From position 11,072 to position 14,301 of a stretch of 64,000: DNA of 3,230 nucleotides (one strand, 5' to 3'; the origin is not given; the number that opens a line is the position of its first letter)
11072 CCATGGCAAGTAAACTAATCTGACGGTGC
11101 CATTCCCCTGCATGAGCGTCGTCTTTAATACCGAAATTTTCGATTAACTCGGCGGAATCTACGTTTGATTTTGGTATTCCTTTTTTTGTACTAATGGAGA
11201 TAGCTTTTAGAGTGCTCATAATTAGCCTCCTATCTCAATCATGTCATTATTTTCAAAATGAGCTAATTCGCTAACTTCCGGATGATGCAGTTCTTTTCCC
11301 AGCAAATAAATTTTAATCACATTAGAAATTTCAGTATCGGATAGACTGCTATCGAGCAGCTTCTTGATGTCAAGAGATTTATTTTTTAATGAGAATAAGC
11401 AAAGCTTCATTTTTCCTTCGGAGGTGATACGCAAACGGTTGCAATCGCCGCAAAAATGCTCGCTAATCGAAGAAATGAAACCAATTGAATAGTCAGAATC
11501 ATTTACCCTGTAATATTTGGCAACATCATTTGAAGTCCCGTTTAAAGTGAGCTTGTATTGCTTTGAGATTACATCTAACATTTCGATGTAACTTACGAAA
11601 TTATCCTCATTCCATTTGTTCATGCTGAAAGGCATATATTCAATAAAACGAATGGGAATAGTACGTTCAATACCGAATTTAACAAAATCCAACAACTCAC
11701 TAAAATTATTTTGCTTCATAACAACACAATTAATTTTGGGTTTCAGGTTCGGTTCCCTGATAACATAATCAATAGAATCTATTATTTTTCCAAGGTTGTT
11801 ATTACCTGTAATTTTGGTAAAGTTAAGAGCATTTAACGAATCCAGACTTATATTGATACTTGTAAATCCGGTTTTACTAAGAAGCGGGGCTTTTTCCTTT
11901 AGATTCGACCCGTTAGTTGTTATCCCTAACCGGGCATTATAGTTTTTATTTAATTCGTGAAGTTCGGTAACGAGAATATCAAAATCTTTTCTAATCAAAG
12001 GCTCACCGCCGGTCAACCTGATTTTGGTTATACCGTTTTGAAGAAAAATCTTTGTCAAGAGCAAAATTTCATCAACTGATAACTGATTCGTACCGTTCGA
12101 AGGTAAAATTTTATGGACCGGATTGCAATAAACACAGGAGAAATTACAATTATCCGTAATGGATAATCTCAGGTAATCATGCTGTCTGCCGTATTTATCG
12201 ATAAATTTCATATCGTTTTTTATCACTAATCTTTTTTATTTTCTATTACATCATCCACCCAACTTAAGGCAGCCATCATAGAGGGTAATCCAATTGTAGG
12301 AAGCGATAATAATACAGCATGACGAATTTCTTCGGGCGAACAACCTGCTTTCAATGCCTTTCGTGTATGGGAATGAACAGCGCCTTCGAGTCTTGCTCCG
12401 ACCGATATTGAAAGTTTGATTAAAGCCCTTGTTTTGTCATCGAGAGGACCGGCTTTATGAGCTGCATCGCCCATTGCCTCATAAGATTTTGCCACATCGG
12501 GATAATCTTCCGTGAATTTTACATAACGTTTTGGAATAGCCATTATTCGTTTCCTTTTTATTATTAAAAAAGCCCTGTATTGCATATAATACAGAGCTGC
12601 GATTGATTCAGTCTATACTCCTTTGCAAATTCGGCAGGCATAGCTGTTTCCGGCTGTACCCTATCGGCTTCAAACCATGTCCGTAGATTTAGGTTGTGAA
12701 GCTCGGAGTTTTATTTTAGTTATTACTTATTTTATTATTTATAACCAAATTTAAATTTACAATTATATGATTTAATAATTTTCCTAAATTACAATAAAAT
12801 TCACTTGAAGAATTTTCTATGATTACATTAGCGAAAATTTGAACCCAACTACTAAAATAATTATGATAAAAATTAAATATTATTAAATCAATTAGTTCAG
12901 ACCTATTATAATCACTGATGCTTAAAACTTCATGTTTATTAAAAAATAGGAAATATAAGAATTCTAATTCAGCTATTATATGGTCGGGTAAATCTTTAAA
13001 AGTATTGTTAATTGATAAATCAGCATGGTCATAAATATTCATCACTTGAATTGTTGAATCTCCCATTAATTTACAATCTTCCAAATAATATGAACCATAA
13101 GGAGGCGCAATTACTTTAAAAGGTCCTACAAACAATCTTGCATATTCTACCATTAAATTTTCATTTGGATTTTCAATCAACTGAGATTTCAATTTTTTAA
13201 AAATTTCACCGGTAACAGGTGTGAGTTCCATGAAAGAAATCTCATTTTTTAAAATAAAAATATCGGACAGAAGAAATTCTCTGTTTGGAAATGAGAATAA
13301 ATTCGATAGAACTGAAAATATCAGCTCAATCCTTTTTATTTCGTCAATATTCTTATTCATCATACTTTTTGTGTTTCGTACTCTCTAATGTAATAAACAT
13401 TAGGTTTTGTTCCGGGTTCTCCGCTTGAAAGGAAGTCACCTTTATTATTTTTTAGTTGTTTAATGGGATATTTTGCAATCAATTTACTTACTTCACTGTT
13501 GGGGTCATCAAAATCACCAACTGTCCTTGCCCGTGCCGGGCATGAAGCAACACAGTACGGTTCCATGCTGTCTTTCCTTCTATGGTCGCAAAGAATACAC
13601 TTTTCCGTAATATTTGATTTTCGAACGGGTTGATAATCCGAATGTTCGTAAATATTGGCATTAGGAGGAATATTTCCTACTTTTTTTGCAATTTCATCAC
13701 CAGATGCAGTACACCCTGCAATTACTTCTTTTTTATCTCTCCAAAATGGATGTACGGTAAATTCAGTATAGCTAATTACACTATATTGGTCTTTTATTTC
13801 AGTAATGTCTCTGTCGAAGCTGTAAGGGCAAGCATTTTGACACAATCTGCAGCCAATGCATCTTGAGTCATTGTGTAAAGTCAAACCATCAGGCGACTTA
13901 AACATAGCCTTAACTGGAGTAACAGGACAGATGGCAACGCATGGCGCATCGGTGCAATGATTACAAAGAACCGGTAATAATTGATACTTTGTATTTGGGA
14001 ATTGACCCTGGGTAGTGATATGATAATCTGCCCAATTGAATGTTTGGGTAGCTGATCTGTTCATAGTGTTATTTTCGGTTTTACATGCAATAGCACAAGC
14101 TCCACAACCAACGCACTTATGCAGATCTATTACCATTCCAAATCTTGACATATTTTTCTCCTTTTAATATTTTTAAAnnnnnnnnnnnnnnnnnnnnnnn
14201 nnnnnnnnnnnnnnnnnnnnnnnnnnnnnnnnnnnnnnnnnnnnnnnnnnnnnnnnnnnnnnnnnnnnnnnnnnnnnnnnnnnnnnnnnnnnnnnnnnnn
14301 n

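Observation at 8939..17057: Molybdoenzyme with both a twin-arginine signal and a T9SS C-terminal sorting domain, in an operon without a membrane anchor: candidate surface-displayed terminal reductase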

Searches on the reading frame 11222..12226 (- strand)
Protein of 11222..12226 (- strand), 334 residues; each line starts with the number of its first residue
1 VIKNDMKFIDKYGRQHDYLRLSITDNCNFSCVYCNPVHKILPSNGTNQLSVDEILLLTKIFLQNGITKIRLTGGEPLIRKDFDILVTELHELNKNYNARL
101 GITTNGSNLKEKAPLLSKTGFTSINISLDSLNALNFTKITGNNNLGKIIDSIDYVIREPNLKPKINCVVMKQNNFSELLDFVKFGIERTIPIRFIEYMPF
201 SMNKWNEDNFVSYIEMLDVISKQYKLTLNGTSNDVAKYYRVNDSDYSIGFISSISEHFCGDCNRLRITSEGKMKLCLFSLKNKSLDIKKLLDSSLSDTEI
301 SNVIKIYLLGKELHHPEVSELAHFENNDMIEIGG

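Call 5: search_protein_families(library=pfam, proteins=[window:11222-12226:-], max_evalue=0.01)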
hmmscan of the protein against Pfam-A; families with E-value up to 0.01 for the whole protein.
window:11222-12226:- (334 aa): 3 families
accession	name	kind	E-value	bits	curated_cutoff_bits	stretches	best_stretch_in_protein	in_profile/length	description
PF06463.18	Mob_synth_C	-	2.1e-32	112.2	37.4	1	191-315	2-126/128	Molybdenum Cofactor Synthesis C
PF04055.27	Radical_SAM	-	9.8e-25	88.1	29.5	1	22-184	2-165/166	Radical SAM superfamily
PF13353.11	Fer4_12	-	0.001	19.8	22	1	25-112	13-97/137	4Fe-4S single cluster domain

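Call 6: search_protein_families(library=ncbifam, proteins=[window:11222-12226:-], max_evalue=0.01)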
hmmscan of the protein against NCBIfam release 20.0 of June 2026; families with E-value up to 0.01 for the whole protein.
window:11222-12226:- (334 aa): 60 families (the best 25 are shown)
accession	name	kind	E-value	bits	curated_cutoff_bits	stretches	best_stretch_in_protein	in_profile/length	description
TIGR02666.1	moaA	equivalog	1.5e-93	313.4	284.05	1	9-334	2-336/336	GTP 3',8-cyclase MoaA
TIGR02668.1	moaA_archaeal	equivalog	2.9e-57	194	325.25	1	9-304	2-291/303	GTP 3',8-cyclase MoaA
NF001199.0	PRK00164.2-1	equivalog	2.8e-56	190.9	231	1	7-305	2-295/308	GTP 3',8-cyclase MoaA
NF038283.1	viperin_w_prok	equivalog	6.9e-19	68.1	180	1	23-183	8-176/281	viperin family antiviral radical SAM protein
TIGR04317.1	W_rSAM_matur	equivalog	6.1e-15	55.2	380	1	18-221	5-208/349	tungsten cofactor oxidoreductase radical SAM maturase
NF045574.1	sacti_mat_StsB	exception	4e-14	52.3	625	1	21-185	100-256/466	StsB family radical SAM/SPASM domain sactipeptide maturase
NF047865.1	rSAM_PapB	equivalog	6.2e-14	52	340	1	19-273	5-262/330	PapB family radical SAM/SPASM ranthipeptide maturase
NF050035.1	rSAM_WgK_link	exception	1.1e-13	51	650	1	18-194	10-178/367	radical SAM/SPASM peptide maturase WgkB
NF045646.2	rSAM_Se_TrsS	equivalog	4.7e-13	48.5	490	1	21-202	90-268/441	radical SAM (seleno)protein TrsS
NF033640.1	N_Twi_rSAM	subfamily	5e-13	48.9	170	1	15-212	109-317/398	twitch domain-containing radical SAM protein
TIGR04055.1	rSAM_NirJ2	equivalog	7.7e-12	45.4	500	1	23-188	6-164/326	putative heme d1 biosynthesis radical SAM protein NirJ2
TIGR04545.1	rSAM_ahbD_hemeb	equivalog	1e-11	44.9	500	1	22-184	5-161/339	heme b synthase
TIGR04250.1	SCM_rSAM_ScmE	equivalog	1.2e-11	44.2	400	1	21-184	7-164/358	SynChlorMet cassette radical SAM/SPASM protein ScmE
TIGR02109.1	PQQ_syn_pqqE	equivalog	2.6e-11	43.1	381.35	1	21-187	11-171/358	pyrroloquinoline quinone biosynthesis protein PqqE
TIGR04133.1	rSAM_w_lipo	hypoth_equivalog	5.1e-11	42.1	425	1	19-186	26-190/350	TIGR04133 family radical SAM/SPASM protein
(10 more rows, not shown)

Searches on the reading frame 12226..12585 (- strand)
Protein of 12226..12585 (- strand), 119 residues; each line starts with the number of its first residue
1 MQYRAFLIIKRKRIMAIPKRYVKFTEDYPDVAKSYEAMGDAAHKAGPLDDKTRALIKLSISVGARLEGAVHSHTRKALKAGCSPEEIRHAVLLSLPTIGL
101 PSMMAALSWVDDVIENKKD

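Call 5: search_protein_families(library=pfam, proteins=[window:12226-12585:-], max_evalue=0.01)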
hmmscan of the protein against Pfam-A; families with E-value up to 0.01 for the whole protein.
window:12226-12585:- (119 aa): 1 family
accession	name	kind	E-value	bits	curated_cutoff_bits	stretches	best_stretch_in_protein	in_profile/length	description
PF02627.25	CMD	-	2.4e-18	66.3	23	1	29-112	1-84/84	Carboxymuconolactone decarboxylase family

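Call 6: search_protein_families(library=ncbifam, proteins=[window:12226-12585:-], max_evalue=0.01)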
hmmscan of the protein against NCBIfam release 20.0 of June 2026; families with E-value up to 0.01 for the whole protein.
window:12226-12585:- (119 aa): 5 families
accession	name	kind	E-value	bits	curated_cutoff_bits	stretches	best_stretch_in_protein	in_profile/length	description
NF051488.1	bifunc_PcaDC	exception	1.4e-06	27.7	390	1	22-115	283-374/375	bifunctional 3-oxoadipate enol-lactonase/4-carboxymuconolactone decarboxylase PcaDC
TIGR02425.1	decarb_PcaC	equivalog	0.00011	22.4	155.7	1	24-116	31-121/123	4-carboxymuconolactone decarboxylase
NF041537.1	ArsM_AhpD_UU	exception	0.00035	19.5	510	1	30-94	263-327/345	arsenite methyltransferase/AhpD domain selenoprotein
TIGR04169.1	perox_w_seleSAM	hypoth_equivalog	0.00064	19.8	120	1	20-92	11-83/109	arsenosugar biosynthesis-associated peroxidase-like protein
TIGR00778.1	ahpD_dom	domain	0.0024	17.3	27.8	1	47-90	2-45/51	alkylhydroperoxidase AhpD family core domain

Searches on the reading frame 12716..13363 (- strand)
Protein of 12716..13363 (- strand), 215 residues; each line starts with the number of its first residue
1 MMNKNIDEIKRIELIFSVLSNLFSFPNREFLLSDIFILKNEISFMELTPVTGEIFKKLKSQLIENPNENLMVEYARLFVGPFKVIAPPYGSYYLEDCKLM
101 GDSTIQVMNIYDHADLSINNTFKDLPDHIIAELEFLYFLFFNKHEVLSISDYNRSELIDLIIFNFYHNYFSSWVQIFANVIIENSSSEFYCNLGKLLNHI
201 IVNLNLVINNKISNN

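Call 5: search_protein_families(library=pfam, proteins=[window:12716-13363:-], max_evalue=0.01)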
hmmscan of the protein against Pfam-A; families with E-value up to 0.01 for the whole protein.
window:12716-13363:- (215 aa): 1 family
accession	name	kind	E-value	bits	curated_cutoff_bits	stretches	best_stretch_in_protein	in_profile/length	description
PF02613.20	Nitrate_red_del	-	1.5e-23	83.8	22.2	1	51-178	8-135/136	Nitrate reductase delta subunit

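Call 6: search_protein_families(library=ncbifam, proteins=[window:12716-13363:-], max_evalue=0.01)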
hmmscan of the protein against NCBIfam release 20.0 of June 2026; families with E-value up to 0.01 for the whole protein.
window:12716-13363:- (215 aa): 4 families
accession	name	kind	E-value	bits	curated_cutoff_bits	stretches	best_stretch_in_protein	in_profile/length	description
NF008632.0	PRK11621.1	equivalog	3.6e-14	52.9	162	1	12-199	10-183/203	Tat proofreading chaperone DmsD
NF003442.0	PRK04976.1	equivalog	1e-13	51.7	132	1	52-201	58-201/211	molecular chaperone TorD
TIGR03482.1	DMSO_red_II_cha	subfamily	1.5e-11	44.7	152.3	1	15-201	5-185/197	DMSO reductase family type II enzyme chaperone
NF042981.1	EthbenzDh_ebdD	equivalog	1.6e-06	28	360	1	15-202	22-209/222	ethylbenzene dehydrogenase subunit delta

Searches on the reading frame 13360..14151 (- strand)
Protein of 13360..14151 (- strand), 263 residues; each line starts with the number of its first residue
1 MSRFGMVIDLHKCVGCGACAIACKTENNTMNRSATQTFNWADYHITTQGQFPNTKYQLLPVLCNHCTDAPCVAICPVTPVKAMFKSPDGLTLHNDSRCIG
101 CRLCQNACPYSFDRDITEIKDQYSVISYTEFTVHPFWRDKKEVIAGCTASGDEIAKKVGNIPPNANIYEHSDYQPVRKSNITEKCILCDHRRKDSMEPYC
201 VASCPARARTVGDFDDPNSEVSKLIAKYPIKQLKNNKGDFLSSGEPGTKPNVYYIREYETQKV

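Call 5: search_protein_families(library=pfam, proteins=[window:13360-14151:-], max_evalue=0.01)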
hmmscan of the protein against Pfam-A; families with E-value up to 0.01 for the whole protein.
window:13360-14151:- (263 aa): 15 families
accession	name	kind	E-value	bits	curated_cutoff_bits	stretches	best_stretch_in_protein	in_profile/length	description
PF13247.11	Fer4_11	-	5.8e-15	55.7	26.2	2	55-115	2-61/100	4Fe-4S dicluster domain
PF12838.12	Fer4_7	-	1.3e-12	48.4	27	2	12-77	1-50/52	4Fe-4S dicluster domain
PF12797.12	Fer4_2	-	2.6e-10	40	24.5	2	92-110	4-22/22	4Fe-4S binding domain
PF13237.11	Fer4_10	-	4.3e-10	39.8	25.5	3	60-109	6-53/53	4Fe-4S dicluster domain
PF12837.12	Fer4_6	-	1.1e-09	38.1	25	2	93-110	4-21/24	4Fe-4S binding domain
PF00037.32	Fer4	-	5e-09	36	21.1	2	7-25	2-20/24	4Fe-4S binding domain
PF13187.11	Fer4_9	-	2.7e-08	34.2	27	1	12-77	1-49/52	4Fe-4S dicluster domain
PF13183.11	Fer4_8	-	1.5e-07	32.2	27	1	96-128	3-35/68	4Fe-4S dicluster domain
PF14697.11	Fer4_21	-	7.3e-07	29.7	35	2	63-110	8-53/59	4Fe-4S dicluster domain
PF25160.1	LdpA_Fe-S-bd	-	7.1e-06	26.2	27.6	1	68-111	6-41/49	LdpA Fe-S cluster-binding domain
PF12800.12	Fer4_4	-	7.5e-06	26.3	24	1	96-110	2-16/17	4Fe-4S binding domain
PF12798.12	Fer4_3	-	0.0033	18.6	27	0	98-110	1-13/15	4Fe-4S binding domain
PF13370.11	Fer4_13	-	0.0043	18.2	24.5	1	95-115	2-23/58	4Fe-4S single cluster domain of Ferredoxin I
PF13484.11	Fer4_16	-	0.007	17.6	30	0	93-110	48-65/66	4Fe-4S double cluster binding domain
PF10662.15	PduV-EutP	-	0.0088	16.3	21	0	14-76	10-71/143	Ethanolamine utilisation - propanediol utilisation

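Call 6: search_protein_families(library=ncbifam, proteins=[window:13360-14151:-], max_evalue=0.01)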
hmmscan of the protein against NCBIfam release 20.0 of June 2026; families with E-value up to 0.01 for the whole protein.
window:13360-14151:- (263 aa): 40 families (the best 25 are shown)
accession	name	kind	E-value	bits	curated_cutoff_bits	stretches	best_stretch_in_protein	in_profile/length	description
NF041715.1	arsenate_red_ArrB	equivalog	5.2e-72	242.2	450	1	3-262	2-232/233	arsenate respiratory reductase iron-sulfur subunit ArrB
NF045797.1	DsrO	equivalog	2.8e-42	144.7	200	2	2-111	42-148/235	sulfate reduction electron transfer complex DsrMKJOP subunit DsrO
NF011569.0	PRK14993.1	equivalog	5.1e-38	130.9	416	2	2-112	42-146/244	tetrathionate reductase subunit TtrB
NF041782.1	mnquin_red_QrcC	equivalog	1.5e-32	113.2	400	2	4-111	1-114/239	menaquinone reductase iron-sulfur cluster-binding subunit QrcC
TIGR03149.1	cyt_nit_nrfC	equivalog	3.5e-30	105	377.6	2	2-111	37-140/225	cytochrome c nitrite reductase Fe-S protein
TIGR03478.1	DMSO_red_II_bet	subfamily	3.8e-30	104.9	480.7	3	30-111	100-177/321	DMSO reductase family type II enzyme, iron-sulfur subunit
TIGR02951.1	DMSO_dmsB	equivalog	6.5e-27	94.5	214.1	2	4-113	2-112/161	DMSO/selenate family reductase complex B subunit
NF042979.1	EthbenzDh_ebdB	equivalog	3.4e-25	88.7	740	3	37-111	129-199/354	ethylbenzene dehydrogenase subunit beta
NF008134.0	PRK10882.1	equivalog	5.1e-20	71.8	263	2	4-113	39-161/329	hydrogenase 2 operon protein HybA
NF038355.1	FDH3_beta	equivalog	5.7e-18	65.6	240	1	4-111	3-99/180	formate dehydrogenase FDH3 subunit beta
NF045715.1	sulf_resp_HmcB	equivalog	2.1e-16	59.9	420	2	4-111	37-152/307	sulfate respiration complex iron-sulfur protein HmcB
NF009451.0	PRK12809.1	equivalog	3e-16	58.9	1154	1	7-112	6-101/639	formate-dependent uric acid utilization protein YgfT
TIGR01660.1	narH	equivalog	1.3e-15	56.9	524.05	2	38-110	158-228/492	nitrate reductase subunit beta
NF007658.0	PRK10330.1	equivalog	4e-15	55.8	260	1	1-111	1-102/181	electron transport protein HydN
NF009408.0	PRK12769.1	equivalog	9.5e-15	53.7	1003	1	1-112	1-101/659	formate-dependent uric acid utilization protein AegA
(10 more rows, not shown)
